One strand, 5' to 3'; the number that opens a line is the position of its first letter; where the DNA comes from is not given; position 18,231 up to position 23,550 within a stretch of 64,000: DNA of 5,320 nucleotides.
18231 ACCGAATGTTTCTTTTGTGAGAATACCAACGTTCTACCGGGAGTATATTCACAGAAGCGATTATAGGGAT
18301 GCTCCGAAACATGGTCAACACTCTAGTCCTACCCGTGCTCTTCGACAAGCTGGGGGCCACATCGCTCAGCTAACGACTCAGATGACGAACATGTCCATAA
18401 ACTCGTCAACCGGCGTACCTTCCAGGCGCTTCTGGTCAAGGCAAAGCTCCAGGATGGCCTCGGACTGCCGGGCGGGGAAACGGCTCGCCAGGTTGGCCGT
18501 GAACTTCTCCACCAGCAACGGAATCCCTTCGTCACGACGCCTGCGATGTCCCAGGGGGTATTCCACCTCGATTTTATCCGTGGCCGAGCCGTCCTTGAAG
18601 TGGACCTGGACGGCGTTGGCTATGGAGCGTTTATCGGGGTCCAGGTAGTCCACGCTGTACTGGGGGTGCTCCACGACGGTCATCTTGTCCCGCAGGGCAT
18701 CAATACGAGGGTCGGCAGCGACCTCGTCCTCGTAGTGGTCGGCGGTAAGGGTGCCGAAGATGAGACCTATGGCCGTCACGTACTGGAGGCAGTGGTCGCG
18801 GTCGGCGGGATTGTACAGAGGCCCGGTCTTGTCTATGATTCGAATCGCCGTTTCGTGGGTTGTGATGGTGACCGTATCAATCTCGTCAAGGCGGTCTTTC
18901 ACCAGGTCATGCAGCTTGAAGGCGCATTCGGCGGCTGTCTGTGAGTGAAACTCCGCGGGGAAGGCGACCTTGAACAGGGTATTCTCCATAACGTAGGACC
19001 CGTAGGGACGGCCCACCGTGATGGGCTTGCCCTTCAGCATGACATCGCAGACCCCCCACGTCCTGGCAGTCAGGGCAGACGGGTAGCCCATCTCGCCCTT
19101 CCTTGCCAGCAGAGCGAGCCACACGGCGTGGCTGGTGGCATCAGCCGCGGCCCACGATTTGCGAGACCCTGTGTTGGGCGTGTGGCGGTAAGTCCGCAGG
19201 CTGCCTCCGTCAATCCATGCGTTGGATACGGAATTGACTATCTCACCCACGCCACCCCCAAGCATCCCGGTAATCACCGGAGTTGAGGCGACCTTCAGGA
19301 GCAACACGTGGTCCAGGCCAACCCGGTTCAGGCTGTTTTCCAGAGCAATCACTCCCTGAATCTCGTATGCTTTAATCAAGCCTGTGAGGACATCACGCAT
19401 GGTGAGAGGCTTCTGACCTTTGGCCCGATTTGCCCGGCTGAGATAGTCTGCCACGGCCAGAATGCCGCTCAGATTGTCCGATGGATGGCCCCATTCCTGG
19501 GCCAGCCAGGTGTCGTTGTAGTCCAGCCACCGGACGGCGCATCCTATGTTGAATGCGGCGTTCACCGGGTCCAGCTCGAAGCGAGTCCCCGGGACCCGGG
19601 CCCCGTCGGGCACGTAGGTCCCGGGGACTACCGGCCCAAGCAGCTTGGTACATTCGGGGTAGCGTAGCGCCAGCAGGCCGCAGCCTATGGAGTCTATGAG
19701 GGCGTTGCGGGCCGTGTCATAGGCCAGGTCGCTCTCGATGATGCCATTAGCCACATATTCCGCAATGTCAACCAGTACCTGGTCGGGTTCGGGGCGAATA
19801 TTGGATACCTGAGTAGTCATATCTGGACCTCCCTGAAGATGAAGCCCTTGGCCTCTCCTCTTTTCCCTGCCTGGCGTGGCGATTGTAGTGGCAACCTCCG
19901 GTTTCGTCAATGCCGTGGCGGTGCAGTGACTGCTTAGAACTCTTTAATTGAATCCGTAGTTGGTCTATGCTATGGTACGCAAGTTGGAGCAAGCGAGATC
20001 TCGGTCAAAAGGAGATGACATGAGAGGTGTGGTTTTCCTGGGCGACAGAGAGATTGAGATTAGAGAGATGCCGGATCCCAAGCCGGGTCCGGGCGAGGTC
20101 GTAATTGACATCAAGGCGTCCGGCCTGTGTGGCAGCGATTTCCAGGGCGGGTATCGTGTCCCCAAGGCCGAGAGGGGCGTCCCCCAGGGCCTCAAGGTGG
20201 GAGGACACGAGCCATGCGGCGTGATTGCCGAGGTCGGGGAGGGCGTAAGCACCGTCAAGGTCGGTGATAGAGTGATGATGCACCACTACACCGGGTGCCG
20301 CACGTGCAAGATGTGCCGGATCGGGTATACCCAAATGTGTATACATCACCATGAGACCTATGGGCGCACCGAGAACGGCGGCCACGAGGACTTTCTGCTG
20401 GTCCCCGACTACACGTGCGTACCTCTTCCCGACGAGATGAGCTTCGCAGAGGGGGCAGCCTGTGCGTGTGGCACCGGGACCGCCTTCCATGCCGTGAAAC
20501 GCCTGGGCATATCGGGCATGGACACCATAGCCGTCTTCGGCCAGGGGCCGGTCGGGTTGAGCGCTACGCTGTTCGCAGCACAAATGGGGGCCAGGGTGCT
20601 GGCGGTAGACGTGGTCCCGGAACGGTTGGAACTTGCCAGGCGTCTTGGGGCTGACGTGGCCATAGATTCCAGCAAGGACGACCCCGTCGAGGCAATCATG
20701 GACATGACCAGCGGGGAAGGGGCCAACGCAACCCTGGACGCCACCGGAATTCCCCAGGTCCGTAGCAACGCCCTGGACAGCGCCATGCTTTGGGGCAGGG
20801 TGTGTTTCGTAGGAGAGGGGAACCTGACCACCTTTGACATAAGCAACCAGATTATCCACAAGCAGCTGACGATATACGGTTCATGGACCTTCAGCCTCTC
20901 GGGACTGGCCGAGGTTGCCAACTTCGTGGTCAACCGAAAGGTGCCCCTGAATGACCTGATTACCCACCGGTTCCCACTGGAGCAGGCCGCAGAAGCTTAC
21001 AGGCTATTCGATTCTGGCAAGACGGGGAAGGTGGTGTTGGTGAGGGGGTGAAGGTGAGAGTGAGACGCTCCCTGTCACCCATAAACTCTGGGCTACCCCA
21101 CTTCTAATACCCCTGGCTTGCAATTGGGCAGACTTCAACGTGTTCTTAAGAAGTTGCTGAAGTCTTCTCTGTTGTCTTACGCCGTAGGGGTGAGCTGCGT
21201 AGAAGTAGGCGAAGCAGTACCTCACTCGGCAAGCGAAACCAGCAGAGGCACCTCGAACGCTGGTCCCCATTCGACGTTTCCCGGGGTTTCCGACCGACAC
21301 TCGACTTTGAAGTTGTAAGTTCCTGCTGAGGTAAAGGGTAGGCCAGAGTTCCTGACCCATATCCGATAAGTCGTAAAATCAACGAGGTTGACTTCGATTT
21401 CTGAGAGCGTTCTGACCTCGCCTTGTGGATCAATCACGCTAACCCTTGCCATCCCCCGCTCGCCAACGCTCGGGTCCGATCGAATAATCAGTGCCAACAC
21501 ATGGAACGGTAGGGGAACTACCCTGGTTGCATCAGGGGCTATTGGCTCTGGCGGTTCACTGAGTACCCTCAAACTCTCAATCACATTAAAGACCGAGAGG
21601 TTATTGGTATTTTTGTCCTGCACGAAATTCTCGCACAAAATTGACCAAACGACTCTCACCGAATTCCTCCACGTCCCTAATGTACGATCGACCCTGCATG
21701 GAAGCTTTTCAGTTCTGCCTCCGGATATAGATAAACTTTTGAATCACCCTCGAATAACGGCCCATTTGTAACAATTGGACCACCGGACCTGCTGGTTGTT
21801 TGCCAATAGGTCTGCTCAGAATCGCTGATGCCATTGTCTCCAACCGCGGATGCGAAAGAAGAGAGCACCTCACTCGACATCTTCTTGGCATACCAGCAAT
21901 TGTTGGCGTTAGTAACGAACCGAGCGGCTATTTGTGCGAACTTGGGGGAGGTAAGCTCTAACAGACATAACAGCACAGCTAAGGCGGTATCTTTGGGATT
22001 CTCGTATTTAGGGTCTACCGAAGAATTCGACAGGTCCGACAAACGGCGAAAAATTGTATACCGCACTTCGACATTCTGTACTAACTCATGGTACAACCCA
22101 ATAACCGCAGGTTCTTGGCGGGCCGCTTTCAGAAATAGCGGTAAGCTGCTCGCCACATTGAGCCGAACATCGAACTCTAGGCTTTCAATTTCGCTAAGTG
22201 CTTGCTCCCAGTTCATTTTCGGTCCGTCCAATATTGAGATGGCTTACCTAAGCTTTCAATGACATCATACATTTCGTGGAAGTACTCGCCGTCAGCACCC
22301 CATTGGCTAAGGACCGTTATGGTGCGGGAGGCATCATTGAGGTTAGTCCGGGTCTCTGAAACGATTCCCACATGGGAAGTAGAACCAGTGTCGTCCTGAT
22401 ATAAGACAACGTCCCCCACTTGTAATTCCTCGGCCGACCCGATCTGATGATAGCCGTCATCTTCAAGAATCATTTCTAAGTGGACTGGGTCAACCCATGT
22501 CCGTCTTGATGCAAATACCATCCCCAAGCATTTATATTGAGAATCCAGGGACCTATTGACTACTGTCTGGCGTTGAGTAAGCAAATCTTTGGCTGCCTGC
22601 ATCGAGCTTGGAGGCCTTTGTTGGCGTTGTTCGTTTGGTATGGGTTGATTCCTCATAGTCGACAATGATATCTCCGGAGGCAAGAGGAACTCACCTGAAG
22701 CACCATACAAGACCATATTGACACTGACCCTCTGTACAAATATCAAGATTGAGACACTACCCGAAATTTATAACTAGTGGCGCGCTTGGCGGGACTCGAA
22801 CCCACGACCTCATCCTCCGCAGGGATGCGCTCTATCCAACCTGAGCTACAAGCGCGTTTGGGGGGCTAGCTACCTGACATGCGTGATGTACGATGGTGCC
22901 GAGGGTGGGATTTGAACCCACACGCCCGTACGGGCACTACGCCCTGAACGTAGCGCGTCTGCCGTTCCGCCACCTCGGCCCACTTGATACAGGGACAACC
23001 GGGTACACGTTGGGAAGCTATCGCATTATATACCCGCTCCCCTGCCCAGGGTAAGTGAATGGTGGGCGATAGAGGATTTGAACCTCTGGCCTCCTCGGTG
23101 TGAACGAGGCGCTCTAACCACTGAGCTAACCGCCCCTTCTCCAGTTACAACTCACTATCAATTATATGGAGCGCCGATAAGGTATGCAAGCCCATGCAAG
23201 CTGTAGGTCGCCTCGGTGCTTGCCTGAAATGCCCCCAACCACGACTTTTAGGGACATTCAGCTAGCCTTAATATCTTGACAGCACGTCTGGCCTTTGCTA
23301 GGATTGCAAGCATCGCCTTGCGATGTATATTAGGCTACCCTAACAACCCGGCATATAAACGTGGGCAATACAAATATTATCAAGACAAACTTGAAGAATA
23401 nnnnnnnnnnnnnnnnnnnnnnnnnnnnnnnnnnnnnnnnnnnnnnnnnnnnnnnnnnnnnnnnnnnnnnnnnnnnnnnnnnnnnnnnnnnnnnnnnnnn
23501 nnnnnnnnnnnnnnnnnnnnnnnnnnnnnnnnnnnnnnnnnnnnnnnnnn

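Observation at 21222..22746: Low-GC three-gene operon next to the tRNA cluster: cytoplasmic CHAP/NlpC-P60-like hydrolase, helical protein, beta-rich protein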

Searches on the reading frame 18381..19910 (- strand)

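Call 97: search_protein_families(library=pfam, proteins=[window:18381-19910:-], max_evalue=0.00001)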
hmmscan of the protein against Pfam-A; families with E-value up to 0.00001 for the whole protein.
window:18381-19910:- (510 aa): 2 families
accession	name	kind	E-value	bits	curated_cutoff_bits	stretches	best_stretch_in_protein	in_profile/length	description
PF03972.19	MmgE_PrpD_N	-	1.3e-85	286.9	32.1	1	48-298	2-242/244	MmgE/PrpD N-terminal domain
PF19305.4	MmgE_PrpD_C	-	3.1e-61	206.6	32.1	1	317-493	1-173/173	MmgE/PrpD C-terminal domain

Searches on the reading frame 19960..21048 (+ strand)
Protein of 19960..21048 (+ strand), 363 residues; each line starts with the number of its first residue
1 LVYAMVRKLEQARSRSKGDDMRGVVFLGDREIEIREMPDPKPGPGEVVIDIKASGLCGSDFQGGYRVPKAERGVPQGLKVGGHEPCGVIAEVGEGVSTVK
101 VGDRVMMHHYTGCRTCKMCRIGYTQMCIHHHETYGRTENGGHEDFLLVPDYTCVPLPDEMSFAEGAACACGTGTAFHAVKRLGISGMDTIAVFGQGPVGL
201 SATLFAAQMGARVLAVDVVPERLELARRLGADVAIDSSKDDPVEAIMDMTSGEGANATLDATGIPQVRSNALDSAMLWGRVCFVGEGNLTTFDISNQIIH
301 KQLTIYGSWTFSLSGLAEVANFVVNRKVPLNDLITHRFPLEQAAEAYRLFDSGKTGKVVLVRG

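Call 97: search_protein_families(library=pfam, proteins=[window:19960-21048:+], max_evalue=0.00001)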
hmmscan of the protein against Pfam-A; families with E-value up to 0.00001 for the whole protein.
window:19960-21048:+ (363 aa): 4 families
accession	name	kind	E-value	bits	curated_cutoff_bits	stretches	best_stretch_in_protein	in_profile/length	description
PF00107.32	ADH_zinc_N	-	5.9e-27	94.6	31.8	1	197-321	1-125/129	Zinc-binding dehydrogenase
PF08240.17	ADH_N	-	3.3e-23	82.4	23.5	1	43-158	1-104/104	Alcohol dehydrogenase GroES-like domain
PF13602.12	ADH_zinc_N_2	-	1.1e-08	36.5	27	1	229-360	1-134/134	Zinc-binding dehydrogenase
PF16912.11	Glu_dehyd_C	-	5.1e-08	33.1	34.9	1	188-349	32-200/211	Glucose dehydrogenase C-terminus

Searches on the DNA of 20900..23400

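Call 106: search_rna_families(source=window, start=20900, end=23400, threshold=evalue, max_evalue=0.1)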
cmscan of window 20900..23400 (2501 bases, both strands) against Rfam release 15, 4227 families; matches with E-value up to 0.1: 5.
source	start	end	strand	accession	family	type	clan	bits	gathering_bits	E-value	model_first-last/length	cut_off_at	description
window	23063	23135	-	RF00005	tRNA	Gene; tRNA;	CL00001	72.1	29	3.2e-15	1-71/71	no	tRNA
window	22781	22855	-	RF00005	tRNA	Gene; tRNA;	CL00001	62.9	29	1.1e-12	1-71/71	no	tRNA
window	22897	22979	-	RF00005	tRNA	Gene; tRNA;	CL00001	52.4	29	8.4e-10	1-71/71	no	tRNA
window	23060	23129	-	RF00233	Tymo_tRNA-like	Cis-reg;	-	26.9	40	0.0065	1-84/84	no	Tymovirus/Pomovirus/Furovirus tRNA-like 3' UTR element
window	23062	23135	+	RF04354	Plastid-ycf2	Cis-reg;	-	26.9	65.7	0.0098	1-75/75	no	Plastid-ycf2 5UTR RNA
